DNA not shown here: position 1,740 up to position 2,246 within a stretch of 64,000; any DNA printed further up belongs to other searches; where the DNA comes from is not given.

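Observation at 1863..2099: GDCCVxC-type cysteine-rich mini-protein heads the PRP array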

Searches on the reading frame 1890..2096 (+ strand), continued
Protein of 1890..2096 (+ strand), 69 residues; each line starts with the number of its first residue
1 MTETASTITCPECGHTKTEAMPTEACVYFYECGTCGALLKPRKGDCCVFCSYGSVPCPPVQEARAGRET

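Call 26: search_solved_structures(query=A5, max_evalue=10, show_alignments=2)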
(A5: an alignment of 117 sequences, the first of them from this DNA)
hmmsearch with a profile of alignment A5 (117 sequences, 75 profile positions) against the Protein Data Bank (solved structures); distinct sequences matched with E-value up to 10: 20.
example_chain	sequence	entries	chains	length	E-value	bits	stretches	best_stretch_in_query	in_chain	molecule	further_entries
1qyp_A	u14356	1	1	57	0.0069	19.3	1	5-40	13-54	RNA POLYMERASE II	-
1h7v_A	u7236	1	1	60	0.2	14.7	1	30-45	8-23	RUBREDOXIN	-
2chg_A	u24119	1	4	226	0.23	14.5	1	15-49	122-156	REPLICATION FACTOR C SMALL SUBUNIT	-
3h0g_L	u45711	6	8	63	0.26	14.3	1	2-25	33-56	DNA-directed RNA polymerases I, II, and III subunit RPABC4 | RNA polymerase II subunit Rpb12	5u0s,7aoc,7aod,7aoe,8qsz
1dx8_A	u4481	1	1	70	0.3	14.1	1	30-45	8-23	RUBREDOXIN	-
2chq_A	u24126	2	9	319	0.36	13.9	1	15-49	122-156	REPLICATION FACTOR C SMALL SUBUNIT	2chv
4v4n_Ai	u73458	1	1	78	0.45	13.5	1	4-38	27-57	50S ribosomal protein L37AE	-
2d74_B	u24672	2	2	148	0.62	13.1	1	7-37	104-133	Translation initiation factor 2 beta subunit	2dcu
9zdi_A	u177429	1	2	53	1.1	12.3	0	30-45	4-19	Rubredoxin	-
2h0d_B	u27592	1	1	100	1.1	12.3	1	4-46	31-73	Ubiquitin ligase protein RING2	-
2leo_A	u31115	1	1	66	1.3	12.1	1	37-58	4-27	Serine protease inhibitor Kazal-type 7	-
23vw_A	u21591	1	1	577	1.4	11.9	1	5-38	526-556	CRISPR-associated DNA-binding protein Cas12m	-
7nd1_A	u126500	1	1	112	1.4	11.9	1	4-46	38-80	E3 ubiquitin-protein ligase RING2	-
8grm_N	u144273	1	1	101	1.4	11.9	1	4-46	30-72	Ring1B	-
3rpg_C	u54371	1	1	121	2.2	11.3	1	4-46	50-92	E3 ubiquitin-protein ligase RING2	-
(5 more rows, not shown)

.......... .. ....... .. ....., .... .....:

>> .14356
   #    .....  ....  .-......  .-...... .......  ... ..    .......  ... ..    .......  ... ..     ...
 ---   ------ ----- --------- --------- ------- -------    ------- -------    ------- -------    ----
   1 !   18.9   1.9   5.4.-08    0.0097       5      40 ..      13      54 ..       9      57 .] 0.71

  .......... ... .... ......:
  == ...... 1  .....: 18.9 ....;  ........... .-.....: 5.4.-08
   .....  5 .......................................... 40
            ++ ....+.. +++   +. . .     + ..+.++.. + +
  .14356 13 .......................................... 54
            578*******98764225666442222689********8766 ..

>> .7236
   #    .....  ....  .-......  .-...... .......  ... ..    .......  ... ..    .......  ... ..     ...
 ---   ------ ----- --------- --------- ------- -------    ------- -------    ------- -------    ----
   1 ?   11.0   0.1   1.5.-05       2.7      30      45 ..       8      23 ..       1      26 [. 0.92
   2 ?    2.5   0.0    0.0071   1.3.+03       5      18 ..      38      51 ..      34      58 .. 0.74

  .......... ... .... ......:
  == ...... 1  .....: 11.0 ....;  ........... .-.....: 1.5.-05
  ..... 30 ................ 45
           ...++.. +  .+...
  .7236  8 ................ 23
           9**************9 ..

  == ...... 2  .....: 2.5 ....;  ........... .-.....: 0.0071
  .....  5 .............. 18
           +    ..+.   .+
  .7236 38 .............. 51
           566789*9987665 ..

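Call 30: predict_structure(alignment_id=A5)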
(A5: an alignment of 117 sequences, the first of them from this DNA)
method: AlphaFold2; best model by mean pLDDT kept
length: 69 residues; sequences in the alignment: 117
mean_pLDDT: 65.0   pTM: 0.46
mean pLDDT of the five models: 65.0, 64.8, 64.0, 61.9, 61.7
residues with pLDDT >= 90: 1; 70-90: 25; 50-70: 37; < 50: 6
segments of 3 or more residues with pLDDT < 50: none
pLDDT, mean of each block of 10 residues (from residue 1): 67 79 67 83 55 51 52
secondary structure, 60 per line:
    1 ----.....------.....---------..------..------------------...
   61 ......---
elements in order: E5-9 E16-20 H58-66

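Call 33: find_encoding_contigs(protein=P0019, flank=6000, max_places=4)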
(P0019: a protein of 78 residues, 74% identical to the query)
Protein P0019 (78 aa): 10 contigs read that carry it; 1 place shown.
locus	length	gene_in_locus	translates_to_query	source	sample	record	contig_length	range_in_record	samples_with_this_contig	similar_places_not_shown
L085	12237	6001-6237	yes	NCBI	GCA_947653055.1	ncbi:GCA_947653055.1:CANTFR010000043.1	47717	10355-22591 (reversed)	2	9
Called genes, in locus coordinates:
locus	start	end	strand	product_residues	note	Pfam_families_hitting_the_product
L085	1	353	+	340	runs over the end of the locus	PF27245:AF_0692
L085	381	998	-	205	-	PF03473:MOSC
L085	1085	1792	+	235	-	PF04191:PEMT, PF04140:ICMT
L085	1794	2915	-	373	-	PF00109:ketoacyl-synt (faint), PF00195:Chal_sti_synt_N, PF08392:FAE1_CUT1_RppA, PF08545:ACP_syn_III, PF08541:ACP_syn_III_C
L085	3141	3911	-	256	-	PF05175:MTS (weak), PF13489:Methyltransf_23, PF13847:Methyltransf_31, PF08241:Methyltransf_11, PF08242:Methyltransf_12, PF13649:Methyltransf_25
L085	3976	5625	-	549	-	PF02463:SMC_N (faint), PF13476:AAA_23 (faint), PF00005:ABC_tran, PF13191:AAA_16 (faint), PF13304:AAA_21 (faint), PF13401:AAA_22 (faint), PF12848:ABC_tran_Xtn, PF00005:ABC_tran, +1 more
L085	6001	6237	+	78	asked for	-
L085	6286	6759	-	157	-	-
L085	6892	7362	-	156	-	-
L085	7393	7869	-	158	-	PF09900:DUF2127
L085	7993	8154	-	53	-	-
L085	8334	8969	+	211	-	PF00440:TetR_N (weak)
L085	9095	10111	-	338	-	PF00445:Ribonuclease_T2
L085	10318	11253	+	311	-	PF00561:Abhydrolase_1, PF12146:Hydrolase_4, PF12697:Abhydrolase_6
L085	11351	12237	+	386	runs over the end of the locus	PF02515:CoA_transf_3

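Call 34: find_encoding_contigs(protein=P0104, flank=6000, max_places=6)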
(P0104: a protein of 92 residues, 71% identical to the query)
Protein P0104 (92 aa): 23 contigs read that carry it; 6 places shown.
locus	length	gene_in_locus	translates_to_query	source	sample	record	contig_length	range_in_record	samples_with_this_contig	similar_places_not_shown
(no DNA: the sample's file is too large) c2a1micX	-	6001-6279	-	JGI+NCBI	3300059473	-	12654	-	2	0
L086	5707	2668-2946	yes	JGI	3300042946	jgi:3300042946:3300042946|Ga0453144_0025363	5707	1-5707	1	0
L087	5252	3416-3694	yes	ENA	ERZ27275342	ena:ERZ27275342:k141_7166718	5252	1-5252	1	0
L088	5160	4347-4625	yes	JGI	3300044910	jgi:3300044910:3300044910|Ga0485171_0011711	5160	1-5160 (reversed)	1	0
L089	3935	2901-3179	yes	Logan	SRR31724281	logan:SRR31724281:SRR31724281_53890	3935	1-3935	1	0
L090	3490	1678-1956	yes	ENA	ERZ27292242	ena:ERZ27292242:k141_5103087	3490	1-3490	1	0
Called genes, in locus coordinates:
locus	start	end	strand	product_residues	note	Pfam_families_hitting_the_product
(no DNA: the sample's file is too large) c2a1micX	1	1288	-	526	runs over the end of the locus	PF05136:Phage_portal_2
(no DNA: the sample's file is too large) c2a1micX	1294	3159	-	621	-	PF05876:GpA_ATPase, PF20454:GpA_nuclease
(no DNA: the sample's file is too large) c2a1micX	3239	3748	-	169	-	-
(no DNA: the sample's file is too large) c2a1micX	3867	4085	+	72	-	-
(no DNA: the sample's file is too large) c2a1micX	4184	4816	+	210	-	PF11994:DUF3489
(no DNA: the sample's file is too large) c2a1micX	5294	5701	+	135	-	PF02411:MerT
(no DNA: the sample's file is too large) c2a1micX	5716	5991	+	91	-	PF00403:HMA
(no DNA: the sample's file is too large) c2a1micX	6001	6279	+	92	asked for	-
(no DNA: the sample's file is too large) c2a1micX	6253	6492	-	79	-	PF23858:DUF7220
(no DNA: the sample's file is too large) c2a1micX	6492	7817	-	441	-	PF02195:ParB_N, PF01555:N6_N4_Mtase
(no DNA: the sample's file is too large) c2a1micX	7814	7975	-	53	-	-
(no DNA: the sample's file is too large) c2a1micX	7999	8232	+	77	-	PF01381:HTH_3 (weak)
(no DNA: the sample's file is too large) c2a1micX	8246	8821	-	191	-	-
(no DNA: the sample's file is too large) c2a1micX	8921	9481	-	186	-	-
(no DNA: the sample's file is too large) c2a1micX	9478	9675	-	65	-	-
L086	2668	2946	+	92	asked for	-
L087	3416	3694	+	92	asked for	-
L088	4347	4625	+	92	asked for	-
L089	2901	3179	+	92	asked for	-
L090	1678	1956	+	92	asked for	-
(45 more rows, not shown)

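Call 35: find_encoding_contigs(protein=P0013, flank=6000, max_places=3)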
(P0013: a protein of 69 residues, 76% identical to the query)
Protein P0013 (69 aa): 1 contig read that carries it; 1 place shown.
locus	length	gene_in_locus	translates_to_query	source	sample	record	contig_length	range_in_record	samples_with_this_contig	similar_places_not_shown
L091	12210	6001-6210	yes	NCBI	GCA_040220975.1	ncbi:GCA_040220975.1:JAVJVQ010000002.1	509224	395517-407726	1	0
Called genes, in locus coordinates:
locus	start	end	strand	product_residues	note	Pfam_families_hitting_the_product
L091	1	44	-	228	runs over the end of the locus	PF03544:TonB_C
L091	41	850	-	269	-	PF00005:ABC_tran, PF13304:AAA_21 (faint)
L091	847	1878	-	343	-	PF01032:FecCD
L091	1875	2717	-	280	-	PF01497:Peripla_BP_2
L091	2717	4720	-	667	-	PF07715:Plug, PF00593:TonB_dep_Rec_b-barrel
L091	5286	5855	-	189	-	-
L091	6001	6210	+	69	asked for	-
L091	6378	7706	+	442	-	-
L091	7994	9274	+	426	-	-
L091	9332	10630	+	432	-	-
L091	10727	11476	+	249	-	PF03009:GDPD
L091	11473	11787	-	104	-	-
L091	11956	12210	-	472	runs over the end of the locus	PF00990:GGDEF, PF00563:EAL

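Call 36: find_encoding_contigs(protein=P0006, flank=6000, max_places=3)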
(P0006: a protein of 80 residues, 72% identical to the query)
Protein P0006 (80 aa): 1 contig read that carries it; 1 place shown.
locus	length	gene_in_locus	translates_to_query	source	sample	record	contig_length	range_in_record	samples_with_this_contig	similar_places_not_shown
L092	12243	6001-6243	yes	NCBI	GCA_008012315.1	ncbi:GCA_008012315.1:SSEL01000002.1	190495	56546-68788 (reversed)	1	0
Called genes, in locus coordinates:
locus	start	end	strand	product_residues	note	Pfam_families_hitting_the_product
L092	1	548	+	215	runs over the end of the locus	PF00578:AhpC-TSA, PF08534:Redoxin, PF00085:Thioredoxin (faint), PF13098:Thioredoxin_2 (faint)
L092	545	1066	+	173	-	PF00578:AhpC-TSA, PF08534:Redoxin, PF00085:Thioredoxin (faint), PF13098:Thioredoxin_2 (weak), PF13905:Thioredoxin_8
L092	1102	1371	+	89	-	-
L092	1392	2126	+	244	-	PF02683:DsbD_TM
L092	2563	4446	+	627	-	PF03717:PBP_dimer, PF00905:Transpeptidase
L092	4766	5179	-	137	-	PF00376:MerR, PF13411:MerR_1, PF09278:MerR-DNA-bind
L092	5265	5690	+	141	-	PF02411:MerT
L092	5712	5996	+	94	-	PF00403:HMA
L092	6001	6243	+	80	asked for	-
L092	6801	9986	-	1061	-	PF00873:ACR_tran, PF03176:MMPL (weak)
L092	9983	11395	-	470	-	PF25917:BSH_RND, PF25919:BSH_CusB, PF25973:BSH_CzcB, PF25869:3HB_CusB, PF25944:Beta-barrel_RND (weak), PF25954:Beta-barrel_RND_2, PF25975:CzcB_C, PF25989:YknX_C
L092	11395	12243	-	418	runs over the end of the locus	PF02321:OEP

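Call 39: search_protein_families(library=ncbifam, proteins=[L004:4092-4541:-, L004:4564-5004:+, L004:5233-5616:+, L092:4766-5179:-, L092:5265-5690:+, L092:5712-5996:+, L008:5683-6213:+, L081:5801-6004:+, L027:5643-5981:+], max_evalue=0.001)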
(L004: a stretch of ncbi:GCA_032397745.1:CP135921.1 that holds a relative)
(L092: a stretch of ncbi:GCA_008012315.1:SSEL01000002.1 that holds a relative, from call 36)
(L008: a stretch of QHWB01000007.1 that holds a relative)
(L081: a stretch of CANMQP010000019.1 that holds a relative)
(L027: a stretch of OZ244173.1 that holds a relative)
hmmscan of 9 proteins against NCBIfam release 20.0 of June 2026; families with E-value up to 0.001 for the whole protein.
L004:4092-4541:- (149 aa): 18 families
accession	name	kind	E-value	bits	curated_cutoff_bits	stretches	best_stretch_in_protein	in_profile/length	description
TIGR02051.1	MerR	equivalog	1.1e-40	138.7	150.85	1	22-146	1-124/124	mercury resistance transcriptional regulator MerR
TIGR02044.1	CueR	equivalog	8.4e-38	129.3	147.4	1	22-146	2-126/127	Cu(I)-responsive transcriptional regulator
NF007069.0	PRK09514.1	equivalog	2.1e-32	112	143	1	22-148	3-132/141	Zn(2+)-responsive transcriptional regulator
TIGR02047.1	CadR-PbrR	equivalog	1e-31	109.6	151.45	1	22-145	2-126/127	Cd(II)/Pb(II)-responsive transcriptional regulator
TIGR02043.1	ZntR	equivalog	8.5e-31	106.8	167.95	1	22-144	3-128/131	Zn(2+)-responsive transcriptional regulator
NF010315.0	PRK13752.1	subfamily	1.7e-27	96.3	261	1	16-146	3-132/144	mercury resistance transcriptional regulator MerR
NF007590.0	PRK10227.1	equivalog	1.4e-22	80.2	244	1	22-147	2-127/135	Cu(I)-responsive transcriptional regulator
NF041849.1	trans_regNmlR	equivalog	6.2e-17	61.7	175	1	22-130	2-110/117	stress response transcriptional regulator NmlR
TIGR01950.1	SoxR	equivalog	9.3e-14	51.4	116.9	1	21-134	2-114/142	redox-sensitive transcriptional activator SoxR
NF047375.1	HeatShock_HspR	equivalog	4.6e-13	49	105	1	22-102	5-85/92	heat shock protein transcriptional repressor HspR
TIGR02054.1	MerD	equivalog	4.3e-11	43.4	103.65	1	21-128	4-109/120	mercuric resistance transcriptional repressor MerD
NF033783.1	coreg_MerD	equivalog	2.2e-09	37.8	170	1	21-119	4-103/121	mercury resistance co-regulator MerD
NF047377.1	heat_HspR_dupli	exception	1.1e-07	31.6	300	1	23-121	8-106/214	heat shock protein transcriptional repressor HspR, fused homodimer type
NF050798.1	TF_FtsR_Actino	equivalog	1.9e-07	31.4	150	1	35-94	20-79/223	transcriptional regulator FtsR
NF052513.1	TransRegCarH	equivalog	3e-07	30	400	1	21-114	7-102/274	HTH-type transcriptional repressor CarH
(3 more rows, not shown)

L004:4564-5004:+ (146 aa): 3 families
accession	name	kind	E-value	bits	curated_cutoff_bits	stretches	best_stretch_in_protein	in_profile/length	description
NF010314.2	PRK13751.2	equivalog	9.3e-10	38.7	150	1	37-137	13-113/116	mercuric ion transporter MerT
NF033556.1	MerTP_fusion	equivalog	5.7e-08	32.6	180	1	40-127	4-94/186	mercuric transport protein MerTP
NF045683.1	MerT_CopZ_Se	exception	2.4e-06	27.2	375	1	22-139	5-120/235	MerT/CopZ fusion-like heavy metal transport selenoprotein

L004:5233-5616:+ (127 aa): 0 families

L092:4766-5179:- (137 aa): 17 families
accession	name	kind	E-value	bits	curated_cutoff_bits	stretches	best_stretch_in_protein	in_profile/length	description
TIGR02051.1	MerR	equivalog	3.9e-39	133.7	150.85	1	13-135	3-124/124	mercury resistance transcriptional regulator MerR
TIGR02044.1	CueR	equivalog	4.1e-34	117.4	147.4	1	13-135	4-126/127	Cu(I)-responsive transcriptional regulator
TIGR02047.1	CadR-PbrR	equivalog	6.1e-32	110.3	151.45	1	13-134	4-126/127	Cd(II)/Pb(II)-responsive transcriptional regulator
NF007069.0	PRK09514.1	equivalog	5.7e-29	100.9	143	1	13-126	5-119/141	Zn(2+)-responsive transcriptional regulator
TIGR02043.1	ZntR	equivalog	6e-28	97.6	167.95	1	12-126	4-119/131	Zn(2+)-responsive transcriptional regulator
NF010315.0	PRK13752.1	subfamily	4.7e-27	94.8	261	1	15-135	13-132/144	mercury resistance transcriptional regulator MerR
NF007590.0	PRK10227.1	equivalog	2.2e-16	60.1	244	1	13-135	4-126/135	Cu(I)-responsive transcriptional regulator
NF041849.1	trans_regNmlR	equivalog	3.3e-11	43.3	175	1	14-116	5-107/117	stress response transcriptional regulator NmlR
TIGR01950.1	SoxR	equivalog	1.1e-10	41.4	116.9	1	13-131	5-122/142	redox-sensitive transcriptional activator SoxR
NF050798.1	TF_FtsR_Actino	equivalog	2.4e-08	34.4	150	1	25-116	21-112/223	transcriptional regulator FtsR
TIGR02054.1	MerD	equivalog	3.5e-08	34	103.65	1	14-123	8-115/120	mercuric resistance transcriptional repressor MerD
NF047375.1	HeatShock_HspR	equivalog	7.9e-08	32.2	105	1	16-90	10-84/92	heat shock protein transcriptional repressor HspR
NF052513.1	TransRegCarH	equivalog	7.6e-06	25.4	400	1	13-118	10-107/274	HTH-type transcriptional repressor CarH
NF033783.1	coreg_MerD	equivalog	3.3e-05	24.3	170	1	14-100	8-88/121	mercury resistance co-regulator MerD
NF047377.1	heat_HspR_dupli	exception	3.7e-05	23.3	300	1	24-111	20-107/214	heat shock protein transcriptional repressor HspR, fused homodimer type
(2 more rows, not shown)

L092:5265-5690:+ (141 aa): 4 families
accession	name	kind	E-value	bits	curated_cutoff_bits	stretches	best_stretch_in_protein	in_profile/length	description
NF010314.2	PRK13751.2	equivalog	1.2e-27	96.3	150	1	28-138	6-115/116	mercuric ion transporter MerT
NF045683.1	MerT_CopZ_Se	exception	6.2e-23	81.5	375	1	29-140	12-122/235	MerT/CopZ fusion-like heavy metal transport selenoprotein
NF033556.1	MerTP_fusion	equivalog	2.4e-12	46.8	180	1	36-138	2-103/186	mercuric transport protein MerTP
NF033560.1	merT_RC607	exception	9.7e-08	32.3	130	1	31-134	4-94/97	mercuric transport protein MerT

L092:5712-5996:+ (94 aa): 14 families
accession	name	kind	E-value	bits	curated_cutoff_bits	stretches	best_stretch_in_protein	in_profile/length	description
TIGR02052.1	MerP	equivalog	1.7e-28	99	92.55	1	4-94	3-92/92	mercury resistance system periplasmic binding protein MerP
NF041115.1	UxxU_metal_bind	equivalog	3.3e-18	65.6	95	1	23-92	2-71/74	metal-binding (seleno)protein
NF045683.1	MerT_CopZ_Se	exception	1e-17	64.4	375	1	6-92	141-229/235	MerT/CopZ fusion-like heavy metal transport selenoprotein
NF033556.1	MerTP_fusion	equivalog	2.4e-14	53.3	180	1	25-89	120-184/186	mercuric transport protein MerTP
NF033794.2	chaper_CopZ_Eh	exception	6.4e-14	51.8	95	1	28-92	3-67/68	copper chaperone CopZ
NF033795.1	chaper_CopZ_Bs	exception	2e-13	50.3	91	1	27-88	2-63/66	copper chaperone CopZ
NF047957.1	CopZ_AFE_1862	equivalog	3.2e-12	46.7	85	1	28-90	2-61/62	CopZ family metallochaperone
TIGR00003.1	TIGR00003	subfamily_domain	3.2e-12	46.5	62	1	27-89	2-64/66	copper ion binding protein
NF033553.1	MerP_Gpos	exception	5.5e-10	39.1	110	1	13-89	33-110/112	mercury resistance system substrate-binding protein MerP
NF010311.1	PRK13748.1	subfamily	2.7e-09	36.4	600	1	28-92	2-65/560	mercury(II) reductase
NF033781.1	chaper_CopP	exception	4.5e-08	33.1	112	1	28-88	3-62/65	copper-binding metallochaperone CopP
NF007952.0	PRK10671.1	equivalog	2.6e-07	29.2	1316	1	21-90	99-165/838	copper-exporting P-type ATPase CopA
NF008262.1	PRK11033.1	equivalog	1.1e-06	27.5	1005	1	21-89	37-103/731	zinc/cadmium/mercury/lead-transporting ATPase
NF033775.1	P_type_ZntA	exception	2.4e-05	22.9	1240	1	24-88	47-109/732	Zn(II)/Cd(II)/Pb(II) translocating P-type ATPase ZntA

L008:5683-6213:+ (176 aa): 15 families
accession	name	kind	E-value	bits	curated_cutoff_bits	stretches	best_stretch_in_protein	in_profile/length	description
NF041374.1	GDCCVxC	domain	6.3e-30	103.2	40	1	109-165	1-57/58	GDCCVxC domain-containing (seleno)protein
NF047957.1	CopZ_AFE_1862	equivalog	3.5e-13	49.8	85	1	5-51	1-47/62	CopZ family metallochaperone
NF010311.1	PRK13748.1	subfamily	4.3e-13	48.9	600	1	6-100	2-93/560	mercury(II) reductase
NF033795.1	chaper_CopZ_Bs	exception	2.6e-10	40.3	91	1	5-47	2-44/66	copper chaperone CopZ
NF041115.1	UxxU_metal_bind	equivalog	5.1e-10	39.3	95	1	2-45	3-46/74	metal-binding (seleno)protein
NF033556.1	MerTP_fusion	equivalog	8.9e-10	38.5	180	1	3-46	120-163/186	mercuric transport protein MerTP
NF033794.2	chaper_CopZ_Eh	exception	9.6e-10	38.5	95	1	6-46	3-43/68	copper chaperone CopZ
TIGR00003.1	TIGR00003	subfamily_domain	5.1e-09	36.2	62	1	5-60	2-58/66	copper ion binding protein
TIGR02052.1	MerP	equivalog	2.3e-08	34.4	92.55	1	2-41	22-61/92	mercury resistance system periplasmic binding protein MerP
NF033781.1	chaper_CopP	exception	2.5e-05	24.4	112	1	6-60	3-57/65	copper-binding metallochaperone CopP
NF007952.0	PRK10671.1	equivalog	3.7e-05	22.1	1316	1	3-47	103-147/838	copper-exporting P-type ATPase CopA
NF047536.1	Cu_chaper_CsoZ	equivalog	5.6e-05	23.5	77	1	5-56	3-54/66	putative copper chaperone CsoZ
NF008262.1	PRK11033.1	equivalog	6.6e-05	21.5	1005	1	5-75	43-113/731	zinc/cadmium/mercury/lead-transporting ATPase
NF045683.1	MerT_CopZ_Se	exception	8.8e-05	22.1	375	1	3-45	162-204/235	MerT/CopZ fusion-like heavy metal transport selenoprotein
NF033775.1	P_type_ZntA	exception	0.00011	20.6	1240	1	6-68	51-113/732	Zn(II)/Cd(II)/Pb(II) translocating P-type ATPase ZntA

L081:5801-6004:+ (67 aa): 2 families
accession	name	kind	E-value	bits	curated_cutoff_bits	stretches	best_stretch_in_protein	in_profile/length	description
NF033565.0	trans_MerF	equivalog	7.9e-26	89.7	50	1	6-64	1-59/59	mercury resistance system transport protein MerF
NF033556.1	MerTP_fusion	equivalog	1.3e-06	28.1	180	1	9-65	1-57/186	mercuric transport protein MerTP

L027:5643-5981:+ (112 aa): 4 families
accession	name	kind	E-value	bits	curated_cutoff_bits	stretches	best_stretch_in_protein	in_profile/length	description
NF033556.1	MerTP_fusion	equivalog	6.8e-09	35.6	180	1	18-74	4-59/186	mercuric transport protein MerTP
NF010314.2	PRK13751.2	equivalog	1.6e-07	31.4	150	1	15-77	13-75/116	mercuric ion transporter MerT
NF045683.1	MerT_CopZ_Se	exception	2.1e-06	27.4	375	1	4-68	7-71/235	MerT/CopZ fusion-like heavy metal transport selenoprotein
NF033560.1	merT_RC607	exception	0.00094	19.5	130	0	15-95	8-89/97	mercuric transport protein MerT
